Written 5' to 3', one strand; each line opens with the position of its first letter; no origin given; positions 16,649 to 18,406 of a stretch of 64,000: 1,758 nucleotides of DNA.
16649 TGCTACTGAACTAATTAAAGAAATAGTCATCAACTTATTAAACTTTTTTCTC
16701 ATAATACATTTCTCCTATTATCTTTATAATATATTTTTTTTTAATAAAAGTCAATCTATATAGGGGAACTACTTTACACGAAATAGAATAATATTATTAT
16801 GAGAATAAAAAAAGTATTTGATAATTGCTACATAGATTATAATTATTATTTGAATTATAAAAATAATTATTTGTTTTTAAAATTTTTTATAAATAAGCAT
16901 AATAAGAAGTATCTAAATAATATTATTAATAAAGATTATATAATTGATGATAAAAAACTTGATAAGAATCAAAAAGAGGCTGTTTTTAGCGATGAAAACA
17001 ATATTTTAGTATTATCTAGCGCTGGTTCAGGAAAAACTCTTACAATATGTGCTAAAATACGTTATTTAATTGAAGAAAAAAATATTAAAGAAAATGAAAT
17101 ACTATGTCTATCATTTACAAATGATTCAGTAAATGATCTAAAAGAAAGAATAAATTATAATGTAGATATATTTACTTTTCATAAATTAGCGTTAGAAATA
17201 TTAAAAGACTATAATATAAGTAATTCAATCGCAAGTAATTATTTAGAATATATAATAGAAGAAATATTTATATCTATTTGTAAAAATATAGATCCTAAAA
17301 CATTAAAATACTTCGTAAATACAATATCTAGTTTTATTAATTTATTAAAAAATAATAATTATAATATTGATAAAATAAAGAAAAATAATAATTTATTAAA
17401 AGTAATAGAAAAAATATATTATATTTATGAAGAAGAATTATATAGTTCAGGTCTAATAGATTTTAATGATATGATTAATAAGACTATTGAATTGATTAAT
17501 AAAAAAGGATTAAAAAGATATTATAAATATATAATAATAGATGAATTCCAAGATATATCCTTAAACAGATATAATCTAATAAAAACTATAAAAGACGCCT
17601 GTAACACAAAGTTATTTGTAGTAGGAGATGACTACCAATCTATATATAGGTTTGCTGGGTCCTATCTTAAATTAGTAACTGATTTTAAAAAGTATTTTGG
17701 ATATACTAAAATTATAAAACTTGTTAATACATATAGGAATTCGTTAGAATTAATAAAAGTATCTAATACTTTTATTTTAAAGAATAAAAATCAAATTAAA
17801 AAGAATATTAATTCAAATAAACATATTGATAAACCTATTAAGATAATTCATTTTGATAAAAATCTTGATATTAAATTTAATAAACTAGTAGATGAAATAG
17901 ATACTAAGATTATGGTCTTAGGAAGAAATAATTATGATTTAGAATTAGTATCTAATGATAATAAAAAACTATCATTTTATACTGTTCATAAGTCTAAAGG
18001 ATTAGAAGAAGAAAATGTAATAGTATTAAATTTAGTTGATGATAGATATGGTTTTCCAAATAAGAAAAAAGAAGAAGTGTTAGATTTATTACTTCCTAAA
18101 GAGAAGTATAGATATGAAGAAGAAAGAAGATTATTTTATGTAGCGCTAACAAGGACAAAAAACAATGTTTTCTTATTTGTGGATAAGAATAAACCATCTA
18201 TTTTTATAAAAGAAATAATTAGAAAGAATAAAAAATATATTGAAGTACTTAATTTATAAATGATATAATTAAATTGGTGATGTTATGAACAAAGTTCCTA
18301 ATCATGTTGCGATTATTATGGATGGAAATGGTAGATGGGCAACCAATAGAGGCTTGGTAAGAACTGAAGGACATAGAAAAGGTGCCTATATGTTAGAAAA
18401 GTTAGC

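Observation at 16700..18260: Solitary, short UvrD-like helicase in an extremely AT-rich patch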

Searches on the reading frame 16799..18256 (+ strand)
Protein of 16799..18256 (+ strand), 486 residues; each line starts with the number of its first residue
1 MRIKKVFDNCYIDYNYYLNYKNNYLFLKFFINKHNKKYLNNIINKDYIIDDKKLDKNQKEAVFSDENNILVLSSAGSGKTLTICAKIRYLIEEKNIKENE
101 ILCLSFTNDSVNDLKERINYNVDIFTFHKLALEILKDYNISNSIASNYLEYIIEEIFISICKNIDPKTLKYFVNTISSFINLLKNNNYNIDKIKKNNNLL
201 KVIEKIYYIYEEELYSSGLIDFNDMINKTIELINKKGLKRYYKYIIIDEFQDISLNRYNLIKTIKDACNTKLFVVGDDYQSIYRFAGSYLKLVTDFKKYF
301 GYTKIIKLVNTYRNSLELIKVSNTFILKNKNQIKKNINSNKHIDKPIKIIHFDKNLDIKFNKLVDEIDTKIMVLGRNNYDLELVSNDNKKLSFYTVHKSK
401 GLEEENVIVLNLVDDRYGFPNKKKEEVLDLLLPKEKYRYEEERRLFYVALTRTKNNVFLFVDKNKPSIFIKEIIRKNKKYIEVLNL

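Call 3: search_protein_families(library=pfam, proteins=[window:16799-18256:+], max_evalue=0.1)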
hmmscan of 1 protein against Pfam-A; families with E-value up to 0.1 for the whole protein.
window:16799-18256:+ (486 aa): 9 families
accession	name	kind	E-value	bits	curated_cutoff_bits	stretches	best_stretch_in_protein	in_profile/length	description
PF00580.27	UvrD-helicase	-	1.1e-48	166.7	23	1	54-300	1-270/271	UvrD/REP helicase N-terminal domain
PF13245.12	AAA_19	-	1.8e-22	80.4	25.1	1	58-285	1-133/134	AAA domain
PF13361.12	UvrD_C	-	9.6e-15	55.3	25.6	1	384-460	280-346/350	UvrD-like helicase C-terminal domain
PF13538.12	UvrD_C_2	-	6.7e-08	32.7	27.4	1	436-459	28-51/52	UvrD-like helicase C-terminal domain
PF01443.25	Viral_helicase1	-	1.9e-07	31.6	21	1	213-458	30-225/228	Viral superfamily 1 RNA helicase core domain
PF00270.35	DEAD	-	5.8e-05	23.3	26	1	64-119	12-66/167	DEAD/DEAH box helicase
PF13604.12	AAA_30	-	0.0002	21.6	27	0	54-123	2-71/191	AAA domain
PF13401.12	AAA_22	-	0.0021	18.8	27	1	233-277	75-123/130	AAA domain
PF13086.12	AAA_11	-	0.0023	18.2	27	1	54-249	2-221/257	AAA domain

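Call 4: search_protein_families(library=padloc, proteins=[window:16799-18256:+], max_evalue=0.1)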
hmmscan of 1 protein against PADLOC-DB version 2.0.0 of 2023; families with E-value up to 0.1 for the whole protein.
window:16799-18256:+ (486 aa): 43 families (the best 25 are shown)
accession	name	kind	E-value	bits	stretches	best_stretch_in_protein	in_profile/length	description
PDLC00114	GajB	-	4.3e-52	175.5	2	52-386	6-369/635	UrvD helicase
PDLC03802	RTasHel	-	9.6e-50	168.1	2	51-389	3-333/675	DRT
PDLC00117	GajB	-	9.9e-48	161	2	53-373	15-345/604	UrvD helicase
PDLC00132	GajB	-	1.3e-43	147.6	2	53-345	3-318/625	UrvD helicase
PDLC00107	GajB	-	4e-38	129.4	2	44-357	6-327/587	UrvD helicase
PDLC00103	GajB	-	1.8e-37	127.6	2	50-375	13-343/612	UrvD helicase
PDLC00127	GajB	-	2.7e-36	123.3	2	49-371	4-327/594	UrvD helicase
PDLC00130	GajB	-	1.3e-35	120.8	2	53-358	3-320/589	UrvD helicase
PDLC00119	GajB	-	3.4e-29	100.2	2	64-388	13-356/565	UrvD helicase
PDLC00134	GajB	-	1.7e-27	94.6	1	50-373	13-343/431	UrvD helicase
PDLC00122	GajB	-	2.1e-27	94.2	2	55-389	5-306/502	UrvD helicase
PDLC00123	GajB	-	3.5e-27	93.2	2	54-386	5-323/540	UrvD helicase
PDLC00104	GajB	-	2.4e-25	87.3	3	237-342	161-257/574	UrvD helicase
PDLC00121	GajB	-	4.5e-25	86.2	1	52-324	4-281/565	UrvD helicase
PDLC00112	GajB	-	3.8e-23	79.9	3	236-353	206-320/581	UrvD helicase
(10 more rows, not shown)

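Call 5: search_protein_families(library=ncbifam, proteins=[window:16799-18256:+], max_evalue=0.1)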
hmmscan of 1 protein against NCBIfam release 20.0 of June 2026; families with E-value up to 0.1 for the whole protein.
window:16799-18256:+ (486 aa): 14 families
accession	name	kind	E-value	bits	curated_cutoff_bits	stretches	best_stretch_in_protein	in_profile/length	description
NF008276.0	PRK11054.1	equivalog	2e-88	297.6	543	2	196-477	385-677/684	DNA helicase IV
TIGR01073.1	pcrA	equivalog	5.9e-53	180.3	911.2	2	53-357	4-324/725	DNA helicase PcrA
NF008743.0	PRK11773.1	equivalog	7.9e-51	173.3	965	2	53-351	9-322/720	DNA helicase II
TIGR01075.1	uvrD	equivalog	4.9e-47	160.7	1144.45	2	53-352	4-318/715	DNA helicase II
TIGR01074.1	rep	equivalog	4.8e-44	150.7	951.45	2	53-373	1-336/668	DNA helicase Rep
NF008172.0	PRK10919.1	equivalog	3.3e-34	118.1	1168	1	53-364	2-328/673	DNA helicase Rep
TIGR00609.1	recB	equivalog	1.4e-25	89.6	696.05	3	192-337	315-467/1175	exodeoxyribonuclease V subunit beta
NF010485.0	PRK13909.1-2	equivalog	2.7e-22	78.9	650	4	193-336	271-437/909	RecB-like helicase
TIGR02784.1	addA_alphas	equivalog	6.3e-22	77.8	860.75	2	177-300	318-459/1138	double-strand break repair helicase AddA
TIGR02785.1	addA_Gpos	equivalog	1.2e-21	76.4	707.65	3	56-122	4-69/1234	helicase-exonuclease AddAB subunit AddA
NF010487.0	PRK13909.1-4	equivalog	8.4e-14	50.8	759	3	126-337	201-435/924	RecB-like helicase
NF008128.0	PRK10876.1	equivalog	1.7e-10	39.2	1697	2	203-327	332-462/1181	exodeoxyribonuclease V subunit beta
NF010486.0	PRK13909.1-3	equivalog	5.3e-08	31.4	1109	2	71-118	10-56/921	RecB-like helicase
NF010469.0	PRK13894.1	subfamily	0.055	12.8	508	1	55-95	135-178/320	conjugal transfer ATPase TrbB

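Call 6: search_solved_structures(query=window:16799-18256:+, max_evalue=0.00001, show_alignments=2)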
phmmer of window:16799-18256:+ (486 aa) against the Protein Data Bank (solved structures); distinct sequences matched with E-value up to 0.00001: 17.
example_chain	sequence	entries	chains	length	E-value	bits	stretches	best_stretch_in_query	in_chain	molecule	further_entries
1pjr_A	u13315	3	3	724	1.5e-36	130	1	54-348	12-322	PCRA | ATP-DEPENDENT HELICASE PCRA | HELICASE PCRA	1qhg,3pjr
2pjr_A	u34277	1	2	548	6.6e-34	121.3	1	54-348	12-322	PROTEIN (HELICASE PCRA)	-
3lfu_A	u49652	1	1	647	6.7e-31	111.3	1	47-350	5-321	DNA helicase II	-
2is1_A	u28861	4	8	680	7.9e-31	111.1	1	47-350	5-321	DNA helicase II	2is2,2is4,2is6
4c2u_A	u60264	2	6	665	1.7e-28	103.4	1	58-348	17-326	DNA HELICASE II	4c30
1uaa_A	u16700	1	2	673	2.3e-28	103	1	54-351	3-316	PROTEIN (ATP-DEPENDENT DNA HELICASE REP.)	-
4c2t_A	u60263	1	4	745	2.6e-28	102.8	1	58-348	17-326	DNA HELICASE II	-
9dci_A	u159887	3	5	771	5.1e-28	101.9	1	54-337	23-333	ATP-dependent DNA helicase UvrD1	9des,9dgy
1qhh_B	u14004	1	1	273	1.9e-16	63.7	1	201-348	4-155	PROTEIN (PCRA (SUBUNIT))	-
8jqb_E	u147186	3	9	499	1.1e-14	57.9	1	238-389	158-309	Gabija protein GajB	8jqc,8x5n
8sm3_B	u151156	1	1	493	2.6e-14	56.7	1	238-389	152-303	Gabija protein GajB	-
8iud_A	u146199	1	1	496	2.8e-14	56.5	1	238-389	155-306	Gabija protein GajB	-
8j4t_G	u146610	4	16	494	3.3e-14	56.3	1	238-389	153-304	Gabija protein GajB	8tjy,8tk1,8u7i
1qhh_A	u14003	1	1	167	6.2e-12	48.8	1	54-185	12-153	PROTEIN (PCRA (SUBUNIT))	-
3u44_A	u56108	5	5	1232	3.8e-10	42.9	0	57-120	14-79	ATP-dependent helicase/nuclease subunit A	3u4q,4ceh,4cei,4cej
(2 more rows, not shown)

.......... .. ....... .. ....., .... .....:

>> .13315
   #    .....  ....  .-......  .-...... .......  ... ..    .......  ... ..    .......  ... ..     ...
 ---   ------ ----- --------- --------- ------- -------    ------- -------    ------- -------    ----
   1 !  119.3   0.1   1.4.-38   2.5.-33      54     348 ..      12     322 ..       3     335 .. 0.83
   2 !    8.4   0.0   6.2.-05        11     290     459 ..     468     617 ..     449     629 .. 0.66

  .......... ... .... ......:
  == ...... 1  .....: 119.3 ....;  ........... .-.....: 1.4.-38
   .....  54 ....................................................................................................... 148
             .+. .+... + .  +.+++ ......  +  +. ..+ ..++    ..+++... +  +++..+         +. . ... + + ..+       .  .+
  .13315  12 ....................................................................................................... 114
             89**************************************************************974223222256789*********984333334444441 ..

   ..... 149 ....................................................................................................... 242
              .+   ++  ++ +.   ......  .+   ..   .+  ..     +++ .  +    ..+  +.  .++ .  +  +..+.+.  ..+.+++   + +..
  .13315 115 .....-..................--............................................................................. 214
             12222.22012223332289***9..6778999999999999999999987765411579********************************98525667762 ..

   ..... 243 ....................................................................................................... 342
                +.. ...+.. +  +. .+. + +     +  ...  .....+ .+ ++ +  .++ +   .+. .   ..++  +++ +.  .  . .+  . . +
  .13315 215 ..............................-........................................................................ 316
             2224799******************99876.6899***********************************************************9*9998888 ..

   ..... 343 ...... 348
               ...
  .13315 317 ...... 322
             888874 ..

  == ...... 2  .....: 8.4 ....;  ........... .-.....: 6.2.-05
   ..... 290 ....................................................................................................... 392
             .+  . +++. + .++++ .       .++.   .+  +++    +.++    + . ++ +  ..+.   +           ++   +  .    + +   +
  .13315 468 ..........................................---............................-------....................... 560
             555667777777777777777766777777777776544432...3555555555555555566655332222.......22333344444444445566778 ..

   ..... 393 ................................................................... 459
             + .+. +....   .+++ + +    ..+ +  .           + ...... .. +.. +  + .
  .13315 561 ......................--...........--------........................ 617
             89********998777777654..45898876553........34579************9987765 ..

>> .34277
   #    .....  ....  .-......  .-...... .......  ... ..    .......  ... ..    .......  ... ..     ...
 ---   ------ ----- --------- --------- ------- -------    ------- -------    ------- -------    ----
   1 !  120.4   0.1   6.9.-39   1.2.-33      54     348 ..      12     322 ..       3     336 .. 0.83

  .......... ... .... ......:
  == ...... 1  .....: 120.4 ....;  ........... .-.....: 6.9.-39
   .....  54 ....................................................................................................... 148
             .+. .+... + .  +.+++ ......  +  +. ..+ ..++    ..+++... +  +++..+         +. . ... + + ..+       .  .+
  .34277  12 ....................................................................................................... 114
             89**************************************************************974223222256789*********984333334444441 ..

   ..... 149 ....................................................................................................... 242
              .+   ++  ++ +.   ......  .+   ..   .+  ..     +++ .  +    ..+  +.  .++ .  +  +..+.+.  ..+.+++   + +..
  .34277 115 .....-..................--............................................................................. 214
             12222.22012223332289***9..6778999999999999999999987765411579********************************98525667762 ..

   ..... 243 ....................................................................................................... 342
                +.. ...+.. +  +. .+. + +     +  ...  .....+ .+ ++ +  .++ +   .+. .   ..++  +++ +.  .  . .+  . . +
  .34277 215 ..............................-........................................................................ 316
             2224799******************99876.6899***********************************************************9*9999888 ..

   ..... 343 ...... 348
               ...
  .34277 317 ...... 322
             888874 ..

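Call 7: find_homologous_proteins(query=window:16799-18256:+)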
Query window:16799-18256:+ (486 aa): 7753 proteins with E <= 0.001 among 8000 candidates; the best 120 are listed.
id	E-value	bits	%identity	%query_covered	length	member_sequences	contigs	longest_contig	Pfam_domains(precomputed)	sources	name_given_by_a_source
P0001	1.8e-296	1002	98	100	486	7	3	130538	PF13538.13,PF01443.25,PF13361.13,PF13245.13,PF00580.28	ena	-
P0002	8.0e-270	914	92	100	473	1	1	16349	PF13538.13,PF01443.25,PF13361.13,PF13245.13,PF00580.28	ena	-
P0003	1.6e-188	646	67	100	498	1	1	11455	PF13538.13,PF01443.25,PF13604.13,PF13361.13,PF13245.13,PF00580.28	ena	-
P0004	3.5e-180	618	64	100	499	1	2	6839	PF13538.13,PF01443.25,PF13361.13,PF13245.13,PF00580.28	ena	-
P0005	1.3e-175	603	64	100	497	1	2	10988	PF13538.13,PF01443.25,PF13361.13,PF13245.13,PF00580.28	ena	-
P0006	3.4e-175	602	63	98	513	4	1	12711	PF13538.13,PF01443.25,PF13361.13,PF13245.13,PF00580.28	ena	-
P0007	5.1e-175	601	62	100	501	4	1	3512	PF13538.13,PF00270.36,PF01443.25,PF13361.13,PF13245.13,PF00580.28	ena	-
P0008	7.9e-173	594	63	98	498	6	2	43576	PF13538.13,PF01443.25,PF13361.13,PF13245.13,PF00580.28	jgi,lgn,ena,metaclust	metaclust:\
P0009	2.0e-172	593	64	99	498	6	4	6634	PF13538.13,PF01443.25,PF13361.13,PF13245.13,PF00580.28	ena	-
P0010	7.8e-172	591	62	98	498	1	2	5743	PF13538.13,PF01443.25,PF13361.13,PF13245.13,PF00580.28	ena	-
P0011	1.9e-171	590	62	95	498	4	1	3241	PF13538.13,PF01443.25,PF13361.13,PF13245.13,PF00580.28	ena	-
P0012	2.8e-171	589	61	99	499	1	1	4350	PF13538.13,PF01443.25,PF13361.13,PF13245.13,PF00580.28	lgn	-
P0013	3.8e-171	589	62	98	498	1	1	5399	PF13538.13,PF01443.25,PF13604.13,PF13361.13,PF13245.13,PF00580.28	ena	-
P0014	4.0e-171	589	63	98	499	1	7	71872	PF13538.13,PF01443.25,PF13361.13,PF13245.13,PF00580.28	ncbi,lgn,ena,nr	ncbi:MAG: UvrD-helicase domain-containing protein [Bacilli bacterium]|nr:UvrD-helicase domain-contai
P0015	2.6e-170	586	62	98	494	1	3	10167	PF13538.13,PF01443.25,PF13361.13,PF13245.13,PF00580.28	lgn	-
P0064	5.9e-153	529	58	98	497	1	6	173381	PF13538.13,PF00270.36,PF01443.25,PF13361.13,PF13245.13,PF00580.28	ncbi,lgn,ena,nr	ncbi:MAG: UvrD-helicase domain-containing protein [Bacilli bacterium]|nr:UvrD-helicase domain-contai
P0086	2.7e-129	451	53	98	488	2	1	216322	PF13538.13,PF01443.25,PF13361.13,PF13245.13,PF00580.28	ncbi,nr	ncbi:MAG: UvrD-helicase domain-containing protein [Bacilli bacterium]|nr:UvrD-helicase domain-contai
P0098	1.1e-121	426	54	89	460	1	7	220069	PF13538.13,PF01443.25,PF13361.13,PF13245.13,PF00580.28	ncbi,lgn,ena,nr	ncbi:MAG: UvrD-helicase domain-containing protein [Bacilli bacterium]|nr:UvrD-helicase domain-contai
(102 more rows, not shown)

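Call 8: find_encoding_contigs(protein=P0014, flank=6000, max_places=2)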
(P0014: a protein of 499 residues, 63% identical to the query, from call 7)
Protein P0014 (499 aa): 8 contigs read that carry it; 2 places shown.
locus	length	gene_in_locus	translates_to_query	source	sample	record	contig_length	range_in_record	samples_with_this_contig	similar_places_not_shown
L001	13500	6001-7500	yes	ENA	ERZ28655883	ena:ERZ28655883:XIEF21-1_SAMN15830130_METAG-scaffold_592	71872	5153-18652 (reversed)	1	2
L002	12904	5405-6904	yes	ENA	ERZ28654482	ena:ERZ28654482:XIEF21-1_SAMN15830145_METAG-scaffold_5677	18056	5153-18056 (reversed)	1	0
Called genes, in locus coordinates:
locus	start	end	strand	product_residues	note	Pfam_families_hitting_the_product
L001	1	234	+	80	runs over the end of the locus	PF14069:SpoVIF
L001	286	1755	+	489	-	PF09547:SpoIVA_ATPase, PF20438:SpoIVA_middle, PF20439:SpoIVA_C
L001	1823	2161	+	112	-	PF06949:DUF1292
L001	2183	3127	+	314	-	-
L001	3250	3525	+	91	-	PF00216:Bac_DNA_binding, PF18291:HU-HIG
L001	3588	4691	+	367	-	PF01743:PolyA_pol, PF12627:PolyA_pol_RNAbd (weak), PF13735:tRNA_NucTran2_2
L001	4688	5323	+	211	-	PF21984:DnaD_N, PF07261:DnaB_2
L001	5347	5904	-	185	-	PF03729:DUF308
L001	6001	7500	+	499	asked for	PF00580:UvrD-helicase, PF13245:AAA_19, PF01443:Viral_helicase1 (faint), PF13361:UvrD_C, PF13538:UvrD_C_2 (faint)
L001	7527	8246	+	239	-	PF01255:Prenyltransf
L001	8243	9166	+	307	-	PF00781:DAGK_cat, PF19279:YegS_C (weak)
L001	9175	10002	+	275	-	PF01678:DAP_epimerase, PF02567:PhzC-PhzF (weak), PF01678:DAP_epimerase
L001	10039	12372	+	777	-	PF12705:PDDEXK_1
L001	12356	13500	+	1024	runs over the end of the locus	PF00580:UvrD-helicase, PF01443:Viral_helicase1 (faint), PF13245:AAA_19, PF13361:UvrD_C, PF13538:UvrD_C_2 (faint)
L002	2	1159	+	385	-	?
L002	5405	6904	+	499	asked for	PF00580:UvrD-helicase, PF13245:AAA_19, PF01443:Viral_helicase1 (faint), PF13361:UvrD_C, PF13538:UvrD_C_2 (faint)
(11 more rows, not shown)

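Call 9: find_encoding_contigs(protein=P0064, flank=6000, max_places=2)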
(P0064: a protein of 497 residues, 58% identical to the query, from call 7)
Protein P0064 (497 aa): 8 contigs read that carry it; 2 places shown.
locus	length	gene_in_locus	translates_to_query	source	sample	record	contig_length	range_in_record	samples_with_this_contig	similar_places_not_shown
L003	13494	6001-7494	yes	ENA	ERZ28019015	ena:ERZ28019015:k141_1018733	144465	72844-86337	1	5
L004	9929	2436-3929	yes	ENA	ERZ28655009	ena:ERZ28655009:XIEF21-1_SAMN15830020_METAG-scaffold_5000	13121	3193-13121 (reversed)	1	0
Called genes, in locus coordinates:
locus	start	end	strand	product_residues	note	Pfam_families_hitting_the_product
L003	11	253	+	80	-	PF14069:SpoVIF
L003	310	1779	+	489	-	PF09547:SpoIVA_ATPase, PF20438:SpoIVA_middle, PF20439:SpoIVA_C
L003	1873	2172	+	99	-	PF06949:DUF1292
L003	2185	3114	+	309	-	-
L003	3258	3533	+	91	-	PF00216:Bac_DNA_binding, PF18291:HU-HIG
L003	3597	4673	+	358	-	PF01743:PolyA_pol, PF13735:tRNA_NucTran2_2 (faint)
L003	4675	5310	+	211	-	PF21984:DnaD_N, PF07261:DnaB_2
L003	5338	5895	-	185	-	PF03729:DUF308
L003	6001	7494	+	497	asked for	PF00270:DEAD (faint), PF00580:UvrD-helicase, PF13245:AAA_19, PF01443:Viral_helicase1 (faint), PF13361:UvrD_C, PF13538:UvrD_C_2 (faint)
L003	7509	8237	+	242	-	PF01255:Prenyltransf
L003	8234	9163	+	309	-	PF00781:DAGK_cat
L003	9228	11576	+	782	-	PF12705:PDDEXK_1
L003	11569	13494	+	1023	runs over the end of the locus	PF00580:UvrD-helicase, PF01443:Viral_helicase1 (faint), PF13245:AAA_19, PF13361:UvrD_C, PF13538:UvrD_C_2 (faint)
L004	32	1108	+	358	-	PF01743:PolyA_pol, PF13735:tRNA_NucTran2_2 (faint)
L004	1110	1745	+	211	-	PF21984:DnaD_N, PF07261:DnaB_2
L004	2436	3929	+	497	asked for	PF00270:DEAD (faint), PF00580:UvrD-helicase, PF13245:AAA_19, PF01443:Viral_helicase1 (faint), PF13361:UvrD_C, PF13538:UvrD_C_2 (faint)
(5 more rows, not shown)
